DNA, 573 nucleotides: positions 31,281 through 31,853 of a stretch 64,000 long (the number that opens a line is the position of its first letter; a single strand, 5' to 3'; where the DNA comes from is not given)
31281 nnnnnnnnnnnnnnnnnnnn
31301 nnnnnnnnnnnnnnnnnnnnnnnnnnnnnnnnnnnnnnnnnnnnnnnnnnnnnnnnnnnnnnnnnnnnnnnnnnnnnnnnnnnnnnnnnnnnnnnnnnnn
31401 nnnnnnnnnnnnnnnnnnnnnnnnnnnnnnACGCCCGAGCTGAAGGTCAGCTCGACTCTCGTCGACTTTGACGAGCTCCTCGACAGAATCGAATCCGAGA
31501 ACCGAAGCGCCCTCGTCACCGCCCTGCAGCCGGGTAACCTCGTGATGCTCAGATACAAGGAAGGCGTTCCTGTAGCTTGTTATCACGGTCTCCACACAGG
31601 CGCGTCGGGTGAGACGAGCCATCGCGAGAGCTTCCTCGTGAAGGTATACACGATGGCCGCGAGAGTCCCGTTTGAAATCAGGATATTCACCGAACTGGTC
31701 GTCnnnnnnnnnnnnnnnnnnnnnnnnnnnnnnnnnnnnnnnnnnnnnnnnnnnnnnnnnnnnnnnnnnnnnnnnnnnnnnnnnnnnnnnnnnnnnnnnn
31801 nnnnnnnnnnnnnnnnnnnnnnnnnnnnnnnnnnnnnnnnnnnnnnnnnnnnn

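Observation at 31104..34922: FHA / PPP-phosphatase / PEGA-Ser-Thr-kinase operon with an unassigned 260-aa N-terminal domain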

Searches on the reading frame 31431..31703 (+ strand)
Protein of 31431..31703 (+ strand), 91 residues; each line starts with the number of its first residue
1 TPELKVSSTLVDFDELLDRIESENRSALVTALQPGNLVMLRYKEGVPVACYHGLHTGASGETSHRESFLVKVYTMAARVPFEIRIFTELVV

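Call 82: predict_structure(alignment_id=A6)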
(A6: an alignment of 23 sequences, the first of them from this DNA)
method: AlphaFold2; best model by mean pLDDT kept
length: 91 residues; sequences in the alignment: 23
mean_pLDDT: 89.4   pTM: 0.80
mean pLDDT of the five models: 89.4, 88.9, 87.5, 87.0, 87.0
residues with pLDDT >= 90: 71; 70-90: 11; 50-70: 9; < 50: 0
segments of 3 or more residues with pLDDT < 50: none
pLDDT, mean of each block of 10 residues (from residue 1): 93 95 96 91 95 65 89 93 90 61
secondary structure, 60 per line:
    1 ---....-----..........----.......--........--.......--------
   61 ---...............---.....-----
elements in order: E4-7 H13-22 E27-33 E36-43 E46-52 H64-78 E82-86

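Call 84: fold_search(model_id=the predicted structure, library=pdb)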
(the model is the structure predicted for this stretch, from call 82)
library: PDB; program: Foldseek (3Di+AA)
matches with E <= 10: 930; with E <= 0.001: 0
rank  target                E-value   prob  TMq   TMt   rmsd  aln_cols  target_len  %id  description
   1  4b6c_A                3.3e-02  0.91  0.35  0.22   6.0        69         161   14  Structure of the M. smegmatis GyrB ATPase domain in complex with an aminopyrazinamide (released 2013-01-23)
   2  4bae_B                4.0e-02  0.82  0.38  0.21   7.5        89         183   12  Optimisation of pyrroleamides as mycobacterial GyrB ATPase inhibitors: Structure Activity Relationship and in vivo eff (released 2013-10-30)
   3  4bae_D                4.3e-02  0.80  0.38  0.21   7.5        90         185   12  Optimisation of pyrroleamides as mycobacterial GyrB ATPase inhibitors: Structure Activity Relationship and in vivo eff (released 2013-10-30)
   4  4bae_A                4.5e-02  0.91  0.37  0.20   6.0        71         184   14  Optimisation of pyrroleamides as mycobacterial GyrB ATPase inhibitors: Structure Activity Relationship and in vivo eff (released 2013-10-30)
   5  6y8n_A                4.5e-02  0.75  0.39  0.23   7.7       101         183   11  Mycobacterium thermoresistibile GyrB21 in complex with Redx03863 (released 2020-08-12)
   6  6zt3                  6.2e-02  0.87  0.37  0.10   6.0        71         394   14  N-terminal 47 kDa fragment of the Mycobacterium smegmatis DNA Gyrase B subunit complexed with ADPNP (released 2021-03-03)
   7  6gau_B                8.0e-02  0.85  0.37  0.04   5.9        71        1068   10  Extremely 'open' clamp structure of DNA gyrase: role of the Corynebacteriales GyrB specific insert (released 2019-02-20)
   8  6zt5_C                8.0e-02  0.82  0.36  0.12   6.0        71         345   14  Complex between a homodimer of Mycobacterium smegmatis MfpA and a single copy of the N-terminal 47 kDa fragment of the (released 2021-03-03)
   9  9a54_A                8.0e-02  0.72  0.34  0.06   8.0        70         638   18  Integrative model of GYRB-GYRA by crosslinking MS and deep learning (released 2024-09-18)
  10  3zkb_I                8.5e-02  0.82  0.35  0.10   6.1        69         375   10  CRYSTAL STRUCTURE OF THE ATPASE REGION OF Mycobacterium tuberculosis GyrB WITH AMPPNP (released 2013-09-18)
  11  3zkb_B                8.5e-02  0.82  0.35  0.10   6.0        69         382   10  CRYSTAL STRUCTURE OF THE ATPASE REGION OF Mycobacterium tuberculosis GyrB WITH AMPPNP (released 2013-09-18)
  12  6y8o_A                9.0e-02  0.80  0.36  0.20   5.9        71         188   14  Mycobacterium smegmatis GyrB 22kDa ATPase sub-domain in complex with novobiocin (released 2020-08-12)
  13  3zkb_L                9.6e-02  0.77  0.34  0.10   6.1        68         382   10  CRYSTAL STRUCTURE OF THE ATPASE REGION OF Mycobacterium tuberculosis GyrB WITH AMPPNP (released 2013-09-18)
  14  6y8n_B                9.6e-02  0.69  0.40  0.24   7.3        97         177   11  Mycobacterium thermoresistibile GyrB21 in complex with Redx03863 (released 2020-08-12)
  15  3g75_A                9.6e-02  0.54  0.33  0.19   6.7        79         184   13  Crystal structure of Staphylococcus aureus Gyrase B co-complexed with 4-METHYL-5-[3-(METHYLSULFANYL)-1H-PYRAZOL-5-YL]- (released 2010-02-09)
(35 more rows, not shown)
